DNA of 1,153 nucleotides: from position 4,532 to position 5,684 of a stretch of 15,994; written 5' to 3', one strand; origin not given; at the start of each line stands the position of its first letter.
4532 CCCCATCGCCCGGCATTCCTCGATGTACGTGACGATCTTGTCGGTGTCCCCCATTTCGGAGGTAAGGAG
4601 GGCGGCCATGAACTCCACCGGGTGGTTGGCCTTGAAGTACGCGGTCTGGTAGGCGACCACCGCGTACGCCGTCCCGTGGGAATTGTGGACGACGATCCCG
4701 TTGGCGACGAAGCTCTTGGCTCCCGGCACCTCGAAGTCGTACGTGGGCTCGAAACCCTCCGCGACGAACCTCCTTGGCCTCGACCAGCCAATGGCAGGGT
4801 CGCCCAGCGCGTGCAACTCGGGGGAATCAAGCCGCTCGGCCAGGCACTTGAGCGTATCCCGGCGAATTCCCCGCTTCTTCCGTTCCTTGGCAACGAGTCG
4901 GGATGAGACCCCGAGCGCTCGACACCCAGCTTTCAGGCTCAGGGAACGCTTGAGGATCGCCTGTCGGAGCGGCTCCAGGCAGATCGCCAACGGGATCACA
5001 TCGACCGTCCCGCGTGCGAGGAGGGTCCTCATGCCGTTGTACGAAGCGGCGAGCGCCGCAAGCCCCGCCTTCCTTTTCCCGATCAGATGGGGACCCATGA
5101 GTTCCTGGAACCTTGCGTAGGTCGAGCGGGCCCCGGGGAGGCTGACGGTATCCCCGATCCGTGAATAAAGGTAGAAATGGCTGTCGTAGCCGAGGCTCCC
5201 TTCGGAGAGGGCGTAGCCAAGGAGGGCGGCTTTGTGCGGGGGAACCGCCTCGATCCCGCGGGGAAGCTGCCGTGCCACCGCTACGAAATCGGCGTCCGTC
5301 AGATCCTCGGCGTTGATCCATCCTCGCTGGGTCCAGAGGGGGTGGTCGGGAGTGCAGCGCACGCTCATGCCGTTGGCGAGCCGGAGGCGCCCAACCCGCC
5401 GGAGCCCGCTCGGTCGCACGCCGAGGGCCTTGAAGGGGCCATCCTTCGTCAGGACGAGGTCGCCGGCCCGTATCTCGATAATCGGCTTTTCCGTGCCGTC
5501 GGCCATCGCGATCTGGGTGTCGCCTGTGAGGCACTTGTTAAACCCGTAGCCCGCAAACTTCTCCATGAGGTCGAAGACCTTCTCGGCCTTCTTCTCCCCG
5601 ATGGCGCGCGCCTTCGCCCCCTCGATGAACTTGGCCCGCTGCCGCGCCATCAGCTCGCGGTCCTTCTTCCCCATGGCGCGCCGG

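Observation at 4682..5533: DnaE intein at the GFNK|SHG site with a decayed homing-endonuclease core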

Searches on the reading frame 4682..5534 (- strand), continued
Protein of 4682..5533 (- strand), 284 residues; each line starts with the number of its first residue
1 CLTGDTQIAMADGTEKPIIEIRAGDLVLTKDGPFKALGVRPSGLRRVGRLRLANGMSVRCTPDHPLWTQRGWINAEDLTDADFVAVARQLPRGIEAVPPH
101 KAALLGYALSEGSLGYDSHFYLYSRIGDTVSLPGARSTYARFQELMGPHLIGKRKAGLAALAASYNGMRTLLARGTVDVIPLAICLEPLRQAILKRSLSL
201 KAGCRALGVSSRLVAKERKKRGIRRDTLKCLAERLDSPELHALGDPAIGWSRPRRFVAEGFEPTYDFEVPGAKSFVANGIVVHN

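Call 45: find_related_loci(query=window:4682-5533:-, collection=metagenome_contigs, flank=3000)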
Query window:4682-5533:- (284 aa) in metagenome_contigs; peptide patterns used: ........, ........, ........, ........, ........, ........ (x = any residue, [..] = any of these).
460 stretches matched a pattern; 27 encode a relative of the query (tblastn E <= 1e-3); 27 distinct loci.
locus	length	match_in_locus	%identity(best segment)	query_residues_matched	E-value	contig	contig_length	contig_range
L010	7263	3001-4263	71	1-284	5e-72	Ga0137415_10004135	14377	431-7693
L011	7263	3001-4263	70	1-284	2e-71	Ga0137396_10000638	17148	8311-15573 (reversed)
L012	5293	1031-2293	69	1-284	4e-70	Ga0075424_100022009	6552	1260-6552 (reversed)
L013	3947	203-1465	66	1-284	6e-67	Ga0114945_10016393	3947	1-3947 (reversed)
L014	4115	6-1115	66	52-284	1e-65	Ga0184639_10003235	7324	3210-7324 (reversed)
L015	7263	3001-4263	64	1-284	7e-65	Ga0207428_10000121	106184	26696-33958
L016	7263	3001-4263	76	1-284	9e-65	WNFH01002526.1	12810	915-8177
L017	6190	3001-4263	64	1-284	7e-65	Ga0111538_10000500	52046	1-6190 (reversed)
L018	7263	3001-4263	78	1-284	2e-64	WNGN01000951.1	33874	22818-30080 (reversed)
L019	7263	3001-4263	77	1-284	5e-64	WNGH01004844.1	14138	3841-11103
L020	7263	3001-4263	68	1-284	1e-63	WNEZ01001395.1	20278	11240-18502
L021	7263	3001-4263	68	1-284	9e-64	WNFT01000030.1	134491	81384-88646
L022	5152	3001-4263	68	1-284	9e-64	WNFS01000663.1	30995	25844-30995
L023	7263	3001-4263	79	1-284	3e-63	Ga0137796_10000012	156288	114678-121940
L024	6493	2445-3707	78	1-284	4e-63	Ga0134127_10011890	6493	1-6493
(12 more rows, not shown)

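Call 66: predict_structure(alignment_id=A2)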
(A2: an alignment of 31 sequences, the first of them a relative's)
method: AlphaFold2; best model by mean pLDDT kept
length: 402 residues; sequences in the alignment: 31
mean_pLDDT: 79.8   pTM: 0.62
mean pLDDT of the five models: 79.8, 78.9, 77.6, 76.3, 73.3
residues with pLDDT >= 90: 157; 70-90: 146; 50-70: 70; < 50: 29
segments of 3 or more residues with pLDDT < 50: 69-73, 290-299, 368-373, 396-402
pLDDT, mean of each block of 10 residues (from residue 1): 73 65 82 73 72 61 63 68 98 94 91 96 98 87 95 95 95 94 97 96 81 92 87 76 77 72 92 95 72 36 71 93 87 70 65 81 61 64 81 55 24
secondary structure, 60 per line:
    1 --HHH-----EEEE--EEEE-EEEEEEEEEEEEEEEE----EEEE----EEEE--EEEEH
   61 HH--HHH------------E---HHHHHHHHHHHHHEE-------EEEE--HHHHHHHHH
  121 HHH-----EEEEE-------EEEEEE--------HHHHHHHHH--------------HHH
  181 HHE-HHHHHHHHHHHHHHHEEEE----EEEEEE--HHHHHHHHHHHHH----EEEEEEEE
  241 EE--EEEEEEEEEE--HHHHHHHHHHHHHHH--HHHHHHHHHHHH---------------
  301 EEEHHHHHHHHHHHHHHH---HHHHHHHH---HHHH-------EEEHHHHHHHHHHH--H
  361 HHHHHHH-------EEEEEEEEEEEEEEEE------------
elements in order: E11-14 E17-20 E22-37 E42-45 E50-53 E56-59 H84-96 E106-109 H112-123 E129-133 E141-146 H155-163 H178-182 H185-199 E200-203 E208-213 H216-228 E233-242 E245-254 H257-271 H274-285 E301-303 H304-318 H322-329 H333-336 E344-346 H347-357 H360-367 E375-390

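Call 70: fold_search(model_id=the predicted structure, library=pdb)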
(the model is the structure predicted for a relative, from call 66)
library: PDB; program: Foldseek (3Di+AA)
matches with E <= 10: 791; with E <= 0.001: 48
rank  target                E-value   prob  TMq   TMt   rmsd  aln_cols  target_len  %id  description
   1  7qss                  1.9e-14  1.00  0.44  0.41  12.6       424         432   18  Crystal structure of homing endonuclease-associated TliVMA intein (C1A) (released 2022-03-30)
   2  7qsu                  1.4e-12  1.00  0.42  0.46  11.1       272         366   20  Crystal structure of homing endonuclease-associated TliVMA intein (C1A, d333-339) (released 2022-03-30)
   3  1ef0_A                3.8e-10  1.00  0.41  0.39  14.4       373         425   16  CRYSTAL STRUCTURE OF PI-SCEI MINIPRECURSOR (released 2000-06-07)
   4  1vde_B                7.8e-10  1.00  0.42  0.40  12.3       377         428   15  PI-SCEI, A HOMING ENDONUCLEASE WITH PROTEIN SPLICING ACTIVITY (released 1998-04-08)
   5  1um2_B                9.6e-10  1.00  0.41  0.39  12.4       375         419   14  Crystal Structure of the Vma1-Derived Endonuclease with the Ligated Extein Segment (released 2004-09-22)
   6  1vde_A                2.2e-09  1.00  0.41  0.38  15.0       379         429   14  PI-SCEI, A HOMING ENDONUCLEASE WITH PROTEIN SPLICING ACTIVITY (released 1998-04-08)
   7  7qst                  8.4e-09  1.00  0.34  0.37  14.5       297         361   17  Crystal structure of homing endonuclease-associated PhoVMA intein (C1A) (released 2022-03-30)
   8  1jva_B                1.2e-08  1.00  0.40  0.38  14.4       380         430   13  CRYSTAL STRUCTURE OF THE VMA1-DERIVED ENDONUCLEASE BEARING THE N AND C EXTEIN PROPEPTIDES (released 2002-08-29)
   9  1lwt_A                2.4e-08  1.00  0.42  0.38  12.3       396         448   14  Crystal structure of the intein homing endonuclease PI-SceI bound to its substrate DNA (Ca2+ free) (released 2002-09-27)
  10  1lws_A                2.6e-08  1.00  0.39  0.37  15.2       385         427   14  Crystal structure of the intein homing endonuclease PI-SceI bound to its recognition sequence (released 2002-09-27)
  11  1dfa                  4.2e-07  1.00  0.39  0.39  13.0       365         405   14  CRYSTAL STRUCTURE OF PI-SCEI IN C2 SPACE GROUP (released 1999-12-08)
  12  2dch                  6.8e-07  1.00  0.35  0.65   4.7       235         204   19  Crystal structure of archaeal intron-encoded homing endonuclease I-Tsp061I (released 2006-07-06)
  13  4unc_G                1.8e-06  1.00  0.32  0.66   4.3       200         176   18  THE CRYSTAL STRUCTURE OF I-DMOI IN COMPLEX WITH ITS TARGET DNA AT 8 DAYS INCUBATION IN 5MM MN (STATE 6) (released 2014-12-17)
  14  4ut0_K                2.3e-06  1.00  0.34  0.69   4.2       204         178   19  THE CRYSTAL STRUCTURE OF I-DMOI IN COMPLEX WITH ITS TARGET DNA AT 10 DAYS INCUBATION IN 5MM MN (STATE 7) (released 2014-12-17)
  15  2vs7_G                2.5e-06  1.00  0.33  0.68   4.2       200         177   18  The crystal structure of I-DmoI in complex with DNA and Ca (released 2008-11-11)
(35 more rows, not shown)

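Call 75: search_protein_families(library=pfam, proteins=[window:4827-5534:-], max_evalue=0.1)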
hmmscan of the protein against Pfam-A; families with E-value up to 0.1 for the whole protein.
window:4827-5534:- (235 aa): 0 families

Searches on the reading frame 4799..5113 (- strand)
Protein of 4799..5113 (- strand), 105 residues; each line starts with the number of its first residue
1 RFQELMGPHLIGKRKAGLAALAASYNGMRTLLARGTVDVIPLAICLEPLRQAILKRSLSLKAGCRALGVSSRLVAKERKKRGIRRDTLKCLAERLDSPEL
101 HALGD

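Call 81: search_solved_structures(query=A4, max_evalue=10, show_alignments=2)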
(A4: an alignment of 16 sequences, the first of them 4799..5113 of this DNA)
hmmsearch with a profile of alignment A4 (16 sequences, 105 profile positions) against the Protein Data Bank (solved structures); distinct sequences matched with E-value up to 10: 7.
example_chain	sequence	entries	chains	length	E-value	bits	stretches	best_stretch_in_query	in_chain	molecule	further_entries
1jjr_A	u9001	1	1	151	0.21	15.3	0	57-77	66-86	THYROID AUTOANTIGEN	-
9g6k_LJ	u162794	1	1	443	0.58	13.9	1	27-67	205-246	RAP domain-containing protein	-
9i05_Xi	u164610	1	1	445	0.58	13.8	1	27-67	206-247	RAP domain-containing protein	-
7tbe_A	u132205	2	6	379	1.4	12.6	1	14-61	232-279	Plasmepsin X | Aspartyl protease, putative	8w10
7tbd_A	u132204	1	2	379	1.4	12.6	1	14-61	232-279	Plasmepsin X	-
8tyh_A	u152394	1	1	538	2.1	12.1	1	14-61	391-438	Aspartyl protease, putative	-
5cwc_A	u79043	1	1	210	2.1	12.1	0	41-95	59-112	Designed helical repeat protein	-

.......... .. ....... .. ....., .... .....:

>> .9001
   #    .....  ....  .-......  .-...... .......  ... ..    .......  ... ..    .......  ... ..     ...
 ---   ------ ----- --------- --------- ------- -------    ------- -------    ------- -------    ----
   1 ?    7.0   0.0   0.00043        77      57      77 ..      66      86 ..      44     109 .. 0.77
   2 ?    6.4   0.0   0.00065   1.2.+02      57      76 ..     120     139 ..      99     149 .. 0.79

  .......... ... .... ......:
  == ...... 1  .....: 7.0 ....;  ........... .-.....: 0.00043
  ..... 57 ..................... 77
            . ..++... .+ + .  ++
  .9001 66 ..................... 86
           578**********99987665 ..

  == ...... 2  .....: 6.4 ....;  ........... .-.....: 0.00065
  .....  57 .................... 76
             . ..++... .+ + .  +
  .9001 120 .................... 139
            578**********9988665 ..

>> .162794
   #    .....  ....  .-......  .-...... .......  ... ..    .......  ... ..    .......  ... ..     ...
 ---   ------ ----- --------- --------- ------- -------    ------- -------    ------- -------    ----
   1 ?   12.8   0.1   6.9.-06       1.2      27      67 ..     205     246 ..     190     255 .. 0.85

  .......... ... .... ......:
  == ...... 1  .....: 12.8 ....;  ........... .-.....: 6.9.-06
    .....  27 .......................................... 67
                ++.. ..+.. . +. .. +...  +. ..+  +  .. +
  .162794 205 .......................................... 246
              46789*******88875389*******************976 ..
